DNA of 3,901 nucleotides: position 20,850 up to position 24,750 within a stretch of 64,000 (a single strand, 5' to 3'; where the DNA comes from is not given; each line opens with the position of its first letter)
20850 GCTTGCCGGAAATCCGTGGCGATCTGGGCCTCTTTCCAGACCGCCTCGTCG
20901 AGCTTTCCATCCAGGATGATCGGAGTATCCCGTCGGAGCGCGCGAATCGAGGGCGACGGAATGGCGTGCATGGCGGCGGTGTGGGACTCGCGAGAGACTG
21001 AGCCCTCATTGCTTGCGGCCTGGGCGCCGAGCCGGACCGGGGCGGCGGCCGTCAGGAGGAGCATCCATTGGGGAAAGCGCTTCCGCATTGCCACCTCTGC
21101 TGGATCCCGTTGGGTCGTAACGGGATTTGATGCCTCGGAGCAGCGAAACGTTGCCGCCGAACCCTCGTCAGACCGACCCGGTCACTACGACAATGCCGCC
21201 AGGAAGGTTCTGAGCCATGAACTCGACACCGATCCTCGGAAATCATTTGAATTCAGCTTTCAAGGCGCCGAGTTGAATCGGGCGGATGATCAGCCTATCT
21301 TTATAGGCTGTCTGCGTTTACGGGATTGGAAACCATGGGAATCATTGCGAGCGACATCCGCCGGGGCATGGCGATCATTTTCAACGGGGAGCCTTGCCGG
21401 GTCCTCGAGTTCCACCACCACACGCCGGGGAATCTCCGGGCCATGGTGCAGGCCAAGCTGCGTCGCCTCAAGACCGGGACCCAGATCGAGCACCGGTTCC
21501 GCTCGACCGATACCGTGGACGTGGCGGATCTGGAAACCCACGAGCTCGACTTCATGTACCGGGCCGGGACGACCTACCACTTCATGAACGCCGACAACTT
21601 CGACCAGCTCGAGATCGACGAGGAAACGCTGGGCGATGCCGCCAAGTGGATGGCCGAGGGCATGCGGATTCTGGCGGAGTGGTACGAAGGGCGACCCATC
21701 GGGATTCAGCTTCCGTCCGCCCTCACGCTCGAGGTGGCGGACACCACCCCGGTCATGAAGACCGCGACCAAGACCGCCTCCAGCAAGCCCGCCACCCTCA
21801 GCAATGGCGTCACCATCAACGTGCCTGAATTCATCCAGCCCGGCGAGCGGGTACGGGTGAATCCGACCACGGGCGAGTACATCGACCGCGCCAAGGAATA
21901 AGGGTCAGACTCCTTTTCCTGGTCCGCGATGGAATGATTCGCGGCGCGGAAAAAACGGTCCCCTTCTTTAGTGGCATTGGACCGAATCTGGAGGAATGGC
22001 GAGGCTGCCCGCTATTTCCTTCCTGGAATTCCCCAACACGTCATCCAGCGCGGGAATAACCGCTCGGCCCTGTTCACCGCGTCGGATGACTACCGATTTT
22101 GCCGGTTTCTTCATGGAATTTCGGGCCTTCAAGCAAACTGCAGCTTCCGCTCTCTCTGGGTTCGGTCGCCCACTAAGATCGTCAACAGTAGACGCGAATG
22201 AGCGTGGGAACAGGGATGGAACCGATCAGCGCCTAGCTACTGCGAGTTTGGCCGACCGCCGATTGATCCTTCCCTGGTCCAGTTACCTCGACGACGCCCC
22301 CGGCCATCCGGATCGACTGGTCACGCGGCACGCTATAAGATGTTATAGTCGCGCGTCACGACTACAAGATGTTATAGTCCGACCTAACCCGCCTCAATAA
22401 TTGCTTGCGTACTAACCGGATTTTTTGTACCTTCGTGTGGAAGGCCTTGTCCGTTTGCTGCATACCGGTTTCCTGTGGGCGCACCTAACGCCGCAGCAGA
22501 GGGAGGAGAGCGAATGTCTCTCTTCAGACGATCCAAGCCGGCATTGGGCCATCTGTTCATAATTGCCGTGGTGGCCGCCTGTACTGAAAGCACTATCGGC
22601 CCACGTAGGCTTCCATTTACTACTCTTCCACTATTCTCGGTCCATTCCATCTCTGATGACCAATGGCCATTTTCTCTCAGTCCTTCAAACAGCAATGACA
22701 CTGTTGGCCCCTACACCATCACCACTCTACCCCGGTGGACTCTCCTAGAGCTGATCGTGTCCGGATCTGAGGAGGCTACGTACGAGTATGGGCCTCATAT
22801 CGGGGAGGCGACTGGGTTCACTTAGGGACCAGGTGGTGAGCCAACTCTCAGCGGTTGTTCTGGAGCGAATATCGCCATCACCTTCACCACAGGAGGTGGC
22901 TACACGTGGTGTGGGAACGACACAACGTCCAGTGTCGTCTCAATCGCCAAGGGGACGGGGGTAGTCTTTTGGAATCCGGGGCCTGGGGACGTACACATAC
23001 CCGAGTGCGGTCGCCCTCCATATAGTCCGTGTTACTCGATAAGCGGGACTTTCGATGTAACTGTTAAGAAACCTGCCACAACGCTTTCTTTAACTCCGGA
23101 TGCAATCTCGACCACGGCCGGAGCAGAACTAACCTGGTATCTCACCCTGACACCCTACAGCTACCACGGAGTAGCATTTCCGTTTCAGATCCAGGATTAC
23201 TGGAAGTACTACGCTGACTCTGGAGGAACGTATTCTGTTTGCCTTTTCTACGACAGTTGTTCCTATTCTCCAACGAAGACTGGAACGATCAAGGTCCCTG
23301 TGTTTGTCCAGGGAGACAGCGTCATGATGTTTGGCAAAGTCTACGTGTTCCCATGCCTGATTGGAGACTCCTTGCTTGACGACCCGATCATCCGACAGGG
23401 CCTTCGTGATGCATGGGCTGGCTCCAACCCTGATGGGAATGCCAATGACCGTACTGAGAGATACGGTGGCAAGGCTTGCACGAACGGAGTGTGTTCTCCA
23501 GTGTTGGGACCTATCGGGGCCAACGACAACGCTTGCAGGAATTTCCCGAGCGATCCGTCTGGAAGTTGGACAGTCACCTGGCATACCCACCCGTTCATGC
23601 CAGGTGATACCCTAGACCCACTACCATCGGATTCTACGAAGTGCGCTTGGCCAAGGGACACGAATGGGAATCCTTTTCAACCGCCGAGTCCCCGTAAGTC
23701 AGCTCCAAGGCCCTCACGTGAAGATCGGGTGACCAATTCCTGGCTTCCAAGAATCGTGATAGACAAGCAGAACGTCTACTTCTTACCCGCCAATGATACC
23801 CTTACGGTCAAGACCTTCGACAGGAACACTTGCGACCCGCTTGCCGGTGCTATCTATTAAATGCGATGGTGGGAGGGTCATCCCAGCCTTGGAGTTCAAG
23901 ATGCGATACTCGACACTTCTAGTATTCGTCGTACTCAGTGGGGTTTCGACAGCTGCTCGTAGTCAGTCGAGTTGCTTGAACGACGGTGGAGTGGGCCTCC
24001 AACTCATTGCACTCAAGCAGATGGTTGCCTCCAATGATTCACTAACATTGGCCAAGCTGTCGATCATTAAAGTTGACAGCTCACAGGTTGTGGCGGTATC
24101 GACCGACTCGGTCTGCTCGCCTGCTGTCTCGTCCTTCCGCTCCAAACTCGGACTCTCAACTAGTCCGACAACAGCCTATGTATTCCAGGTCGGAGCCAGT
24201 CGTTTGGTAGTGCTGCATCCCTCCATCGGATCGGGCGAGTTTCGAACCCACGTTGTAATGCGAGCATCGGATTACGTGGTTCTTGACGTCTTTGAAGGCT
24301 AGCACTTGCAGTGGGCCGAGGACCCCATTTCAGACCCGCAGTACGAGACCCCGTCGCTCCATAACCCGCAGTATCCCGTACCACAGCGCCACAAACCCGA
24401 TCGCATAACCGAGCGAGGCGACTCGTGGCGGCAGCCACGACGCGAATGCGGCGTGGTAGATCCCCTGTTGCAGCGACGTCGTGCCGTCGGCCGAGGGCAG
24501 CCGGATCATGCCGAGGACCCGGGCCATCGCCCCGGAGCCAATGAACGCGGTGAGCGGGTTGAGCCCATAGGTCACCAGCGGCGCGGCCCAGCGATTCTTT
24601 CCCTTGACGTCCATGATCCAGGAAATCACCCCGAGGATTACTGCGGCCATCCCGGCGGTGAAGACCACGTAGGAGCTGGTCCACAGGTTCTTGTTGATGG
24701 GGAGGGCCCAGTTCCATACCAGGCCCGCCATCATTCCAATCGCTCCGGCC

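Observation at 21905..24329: Low-GC ~2.4-kb insertion between efp and a conserved acyltransferase: transposase stub, REP-like repeats and a secreted two-gene module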

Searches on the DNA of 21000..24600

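Call 86: search_rna_families(source=window, start=21000, end=24600, threshold=evalue, max_evalue=1)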
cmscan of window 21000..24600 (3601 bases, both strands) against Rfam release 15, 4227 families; matches with E-value up to 1: 1.
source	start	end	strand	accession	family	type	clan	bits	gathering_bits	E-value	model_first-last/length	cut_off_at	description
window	22654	22721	-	RF00342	snoZ40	Gene; snRNA; snoRNA; CD-box;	-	21.3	50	0.64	1-73/73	no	Small nucleolar RNA Z40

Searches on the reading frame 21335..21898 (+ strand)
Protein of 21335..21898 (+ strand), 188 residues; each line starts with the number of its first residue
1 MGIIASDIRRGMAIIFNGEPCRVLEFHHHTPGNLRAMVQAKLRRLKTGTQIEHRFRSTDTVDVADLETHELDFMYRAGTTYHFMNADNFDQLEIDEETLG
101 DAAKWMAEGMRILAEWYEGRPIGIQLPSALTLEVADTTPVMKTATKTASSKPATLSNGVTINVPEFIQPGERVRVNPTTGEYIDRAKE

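Call 8: search_protein_families(library=pfam, max_evalue=1, proteins=[window:21335-21898:+])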
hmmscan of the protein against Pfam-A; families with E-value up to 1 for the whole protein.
window:21335-21898:+ (188 aa): 5 families
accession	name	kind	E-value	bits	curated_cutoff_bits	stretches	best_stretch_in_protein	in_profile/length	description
PF08207.18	EFP_N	-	1.9e-21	76.2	23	1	5-61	2-58/58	Elongation factor P (EF-P) KOW-like domain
PF09285.17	Elong-fact-P_C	-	5e-20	71.4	25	1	131-185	2-56/56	Elongation factor P, C-terminal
PF01132.26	EFP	-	5.5e-17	61.9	27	1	70-122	2-54/54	Elongation factor P (EF-P) OB domain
PF14836.12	Ubiquitin_3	-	0.05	14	24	1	50-106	13-71/88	Ubiquitin-like domain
PF21485.3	IF5A-like_N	-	0.11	12.8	27.1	1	5-27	8-30/63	Translation initiation factor 5A-like, N-terminal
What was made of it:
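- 21335..21901 (+): efp (elongation factor P), native left flank. Pfam EFP_N, EFP and Elong-fact-P_C (call 8).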

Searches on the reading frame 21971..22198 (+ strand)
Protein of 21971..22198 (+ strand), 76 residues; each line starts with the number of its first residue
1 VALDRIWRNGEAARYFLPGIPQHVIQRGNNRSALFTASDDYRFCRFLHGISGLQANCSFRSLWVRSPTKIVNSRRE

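Call 8: search_protein_families(library=pfam, max_evalue=1, proteins=[window:21971-22198:+])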
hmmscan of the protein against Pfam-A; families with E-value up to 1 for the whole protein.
window:21971-22198:+ (76 aa): 0 families

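Call 9: search_protein_families(library=ncbifam, max_evalue=1, proteins=[window:21971-22198:+])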
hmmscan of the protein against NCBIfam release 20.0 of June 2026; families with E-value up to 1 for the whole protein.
window:21971-22198:+ (76 aa): 0 families

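Call 10: search_protein_families(library=padloc, max_evalue=1, proteins=[window:21971-22198:+])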
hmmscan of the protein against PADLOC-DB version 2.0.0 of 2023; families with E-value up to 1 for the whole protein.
window:21971-22198:+ (76 aa): 0 families

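Call 11: search_protein_families(library=phrogs, max_evalue=1, proteins=[window:21971-22198:+])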
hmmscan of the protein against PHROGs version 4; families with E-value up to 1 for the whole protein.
window:21971-22198:+ (76 aa): 1 family
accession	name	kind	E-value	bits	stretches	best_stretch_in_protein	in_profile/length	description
phrog_9776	-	unknown function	0.058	14.8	1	33-59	10-36/95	-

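Call 29: search_dna_similar(query=window:21971-22198:+, collection=plasmids, mode=protein, max_evalue=1, max_rows=15)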
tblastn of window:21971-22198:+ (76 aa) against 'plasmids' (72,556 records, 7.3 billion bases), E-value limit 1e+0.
Records with a match: 6; places in all: 9; records where one place covers at least 80% of the query: 0.
Best place of each record, by identity: 60-80% 2; <60% 4.
By first word of the organism name: Rhodospirillum 2; Pseudomonas 1; Pseudoalteromonas 1; Skermanella 1; Iodobacter 1.
By predicted mobility (MOB-suite, as given by PLSDB): non-mobilizable 4; mobilizable 2.
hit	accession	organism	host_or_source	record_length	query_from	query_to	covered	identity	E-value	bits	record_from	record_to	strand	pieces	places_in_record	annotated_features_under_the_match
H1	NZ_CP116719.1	Pseudomonas aeruginosa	Homo sapiens,urine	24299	13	54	55%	40.5%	2e-2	39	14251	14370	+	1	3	transposase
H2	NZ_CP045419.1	Pseudoalteromonas sp. THAF3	pure culture,Surface of a polyethylene ...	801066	14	41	37%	60.7%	6e-3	40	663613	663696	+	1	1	none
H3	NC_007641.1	Rhodospirillum rubrum ATCC 11170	-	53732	14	48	46%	48.6%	1e-1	36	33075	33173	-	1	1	transposase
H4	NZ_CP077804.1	Rhodospirillum rubrum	cell culture,culture collection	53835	14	48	46%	48.6%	1e-1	36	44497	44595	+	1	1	transposase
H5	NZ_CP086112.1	Skermanella rosea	single cell,hydrocarbon-contaminated ...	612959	14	43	39%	50.0%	6e-1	34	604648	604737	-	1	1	transposase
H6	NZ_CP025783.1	Iodobacter fluviatilis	whole organism,Glacial lake sediment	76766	20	41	29%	63.6%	2e-1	36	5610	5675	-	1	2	transposase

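Call 31: get_annotated_region(hit=H3, flank=1200)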
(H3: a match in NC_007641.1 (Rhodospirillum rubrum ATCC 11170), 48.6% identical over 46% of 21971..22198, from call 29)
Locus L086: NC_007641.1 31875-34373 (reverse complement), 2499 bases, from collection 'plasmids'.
description: Rhodospirillum rubrum ATCC 11170 plasmid unnamed, complete sequence
organism: Rhodospirillum rubrum ATCC 11170 (NCBI taxid 269796)
taxonomy: Bacteria; Pseudomonadota; Alphaproteobacteria; Rhodospirillales; Rhodospirillaceae; Rhodospirillum; Rhodospirillum rubrum; Rhodospirillum rubrum ATCC 11170
host: -; source: -; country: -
typing (MOB-suite, as given by PLSDB): non-mobilizable; replicon rep_cluster_1063
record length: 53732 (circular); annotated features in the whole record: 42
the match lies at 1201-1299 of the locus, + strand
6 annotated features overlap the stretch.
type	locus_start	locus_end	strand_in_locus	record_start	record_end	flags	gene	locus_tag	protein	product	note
CDS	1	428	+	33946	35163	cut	-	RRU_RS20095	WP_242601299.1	DUF6447 family protein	-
CDS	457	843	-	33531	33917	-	-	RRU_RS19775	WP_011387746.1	type II toxin-antitoxin system death-on-curing family toxin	-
CDS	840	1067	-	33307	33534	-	-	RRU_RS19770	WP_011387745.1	transcriptional regulator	-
CDS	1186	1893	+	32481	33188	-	-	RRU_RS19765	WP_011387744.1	transposase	GO:0006313 - DNA transposition [Evidence IEA]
CDS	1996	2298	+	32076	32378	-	-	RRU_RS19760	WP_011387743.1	hypothetical protein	-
CDS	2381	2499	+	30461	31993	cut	-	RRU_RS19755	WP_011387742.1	methyltransferase regulatory domain-containing protein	-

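Call 32: get_annotated_region(hit=H1, flank=1200)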
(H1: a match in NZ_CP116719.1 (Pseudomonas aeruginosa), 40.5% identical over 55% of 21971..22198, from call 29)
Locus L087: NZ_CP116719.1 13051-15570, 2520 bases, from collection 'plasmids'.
description: Pseudomonas aeruginosa strain 2858 plasmid unnamed1
organism: Pseudomonas aeruginosa (NCBI taxid 287)
taxonomy: Bacteria; Pseudomonadota; Gammaproteobacteria; Pseudomonadales; Pseudomonadaceae; Pseudomonas; Pseudomonas aeruginosa
host: -; source: Homo sapiens,urine; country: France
typing (MOB-suite, as given by PLSDB): non-mobilizable
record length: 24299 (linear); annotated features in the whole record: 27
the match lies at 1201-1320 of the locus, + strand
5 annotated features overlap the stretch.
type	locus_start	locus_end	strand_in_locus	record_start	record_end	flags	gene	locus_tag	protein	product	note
CDS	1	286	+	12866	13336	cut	-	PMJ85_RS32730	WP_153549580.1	hypothetical protein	-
CDS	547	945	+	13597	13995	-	-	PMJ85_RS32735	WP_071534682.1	hypothetical protein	-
CDS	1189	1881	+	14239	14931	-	-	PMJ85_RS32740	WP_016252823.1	transposase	-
CDS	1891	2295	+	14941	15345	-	-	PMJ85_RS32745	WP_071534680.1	DNA/RNA non-specific endonuclease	-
CDS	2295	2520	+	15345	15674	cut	-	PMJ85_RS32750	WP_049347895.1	hypothetical protein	-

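Call 33: search_protein_families(library=pfam, max_evalue=0.01, proteins=[L086:1186-1890:+, L087:1189-1878:+])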
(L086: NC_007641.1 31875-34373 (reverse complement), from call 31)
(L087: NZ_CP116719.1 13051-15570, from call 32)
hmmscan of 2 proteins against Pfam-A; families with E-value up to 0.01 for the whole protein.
L086:1186-1890:+ (235 aa): 1 family
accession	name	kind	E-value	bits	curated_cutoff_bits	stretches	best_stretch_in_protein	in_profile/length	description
PF01797.21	Y1_Tnp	-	1.1e-11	45.4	23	1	15-122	8-119/121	Transposase IS200 like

L087:1189-1878:+ (230 aa): 1 family
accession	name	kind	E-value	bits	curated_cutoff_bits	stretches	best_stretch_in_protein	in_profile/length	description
PF01797.21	Y1_Tnp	-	7.6e-14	52.3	23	1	12-123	5-119/121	Transposase IS200 like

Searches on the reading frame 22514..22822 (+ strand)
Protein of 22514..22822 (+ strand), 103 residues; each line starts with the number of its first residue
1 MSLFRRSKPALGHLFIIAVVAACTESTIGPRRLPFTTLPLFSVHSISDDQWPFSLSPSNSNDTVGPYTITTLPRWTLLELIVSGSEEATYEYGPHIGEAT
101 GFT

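Call 8: search_protein_families(library=pfam, max_evalue=1, proteins=[window:22514-22822:+])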
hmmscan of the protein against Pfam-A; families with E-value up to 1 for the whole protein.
window:22514-22822:+ (103 aa): 1 family
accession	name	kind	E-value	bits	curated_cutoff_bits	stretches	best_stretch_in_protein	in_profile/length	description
PF23785.1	DUF7171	-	0.039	14.5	27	0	7-27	37-57/138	Protein of unknown function (DUF7171)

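Call 9: search_protein_families(library=ncbifam, max_evalue=1, proteins=[window:22514-22822:+])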
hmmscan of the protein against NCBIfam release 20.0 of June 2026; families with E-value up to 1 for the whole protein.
window:22514-22822:+ (103 aa): 0 families

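Call 10: search_protein_families(library=padloc, max_evalue=1, proteins=[window:22514-22822:+])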
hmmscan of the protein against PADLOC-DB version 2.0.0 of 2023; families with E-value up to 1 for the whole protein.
window:22514-22822:+ (103 aa): 0 families

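Call 11: search_protein_families(library=phrogs, max_evalue=1, proteins=[window:22514-22822:+])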
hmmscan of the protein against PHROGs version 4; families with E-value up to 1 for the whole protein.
window:22514-22822:+ (103 aa): 1 family
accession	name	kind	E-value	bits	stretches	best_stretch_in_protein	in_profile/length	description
phrog_14395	-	unknown function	0.49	11.6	0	80-101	26-47/152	-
